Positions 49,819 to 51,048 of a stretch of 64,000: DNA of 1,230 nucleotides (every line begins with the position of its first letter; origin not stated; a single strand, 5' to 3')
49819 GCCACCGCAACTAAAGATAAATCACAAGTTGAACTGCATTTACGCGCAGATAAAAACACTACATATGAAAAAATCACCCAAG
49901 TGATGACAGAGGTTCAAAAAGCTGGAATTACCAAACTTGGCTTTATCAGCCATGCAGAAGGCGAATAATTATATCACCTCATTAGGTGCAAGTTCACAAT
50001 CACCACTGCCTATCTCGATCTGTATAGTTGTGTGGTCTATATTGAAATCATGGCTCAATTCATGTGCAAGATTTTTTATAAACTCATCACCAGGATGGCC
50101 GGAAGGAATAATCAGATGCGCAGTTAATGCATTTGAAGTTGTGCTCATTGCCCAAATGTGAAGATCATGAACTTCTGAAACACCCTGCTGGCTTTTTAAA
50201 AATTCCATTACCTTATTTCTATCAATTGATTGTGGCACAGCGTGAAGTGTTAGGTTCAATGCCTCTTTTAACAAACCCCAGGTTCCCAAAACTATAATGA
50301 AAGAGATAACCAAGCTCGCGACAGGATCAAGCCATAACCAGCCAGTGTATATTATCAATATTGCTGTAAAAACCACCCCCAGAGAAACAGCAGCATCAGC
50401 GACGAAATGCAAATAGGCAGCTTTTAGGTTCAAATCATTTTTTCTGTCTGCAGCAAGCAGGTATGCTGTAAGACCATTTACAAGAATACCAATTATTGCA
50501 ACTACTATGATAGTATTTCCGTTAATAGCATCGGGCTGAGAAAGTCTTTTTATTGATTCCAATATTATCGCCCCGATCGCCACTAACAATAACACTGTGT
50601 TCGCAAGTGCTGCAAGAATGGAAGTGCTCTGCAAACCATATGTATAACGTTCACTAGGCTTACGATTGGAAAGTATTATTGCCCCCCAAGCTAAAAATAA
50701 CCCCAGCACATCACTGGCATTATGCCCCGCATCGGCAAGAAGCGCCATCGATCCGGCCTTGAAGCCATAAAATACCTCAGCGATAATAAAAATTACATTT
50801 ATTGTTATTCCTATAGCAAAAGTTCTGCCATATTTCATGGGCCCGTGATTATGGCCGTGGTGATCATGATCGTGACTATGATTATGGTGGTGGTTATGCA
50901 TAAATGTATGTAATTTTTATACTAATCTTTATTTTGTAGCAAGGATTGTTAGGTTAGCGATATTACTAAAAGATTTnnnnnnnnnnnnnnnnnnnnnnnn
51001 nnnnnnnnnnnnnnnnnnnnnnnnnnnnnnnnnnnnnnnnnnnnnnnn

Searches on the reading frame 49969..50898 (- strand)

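Call 51: search_protein_families(library=pfam, proteins=[window:49969-50898:-], max_evalue=0.00001)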
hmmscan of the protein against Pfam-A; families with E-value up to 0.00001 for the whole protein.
window:49969-50898:- (309 aa): 2 families
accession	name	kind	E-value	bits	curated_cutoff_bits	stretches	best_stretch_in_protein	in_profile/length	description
PF01545.26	Cation_efflux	-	4.7e-41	141.2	26.6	1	29-214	3-194/198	Cation efflux family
PF16916.11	ZT_dimer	-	7.3e-13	48.8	26.7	1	222-295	1-76/78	Dimerisation domain of Zinc Transporter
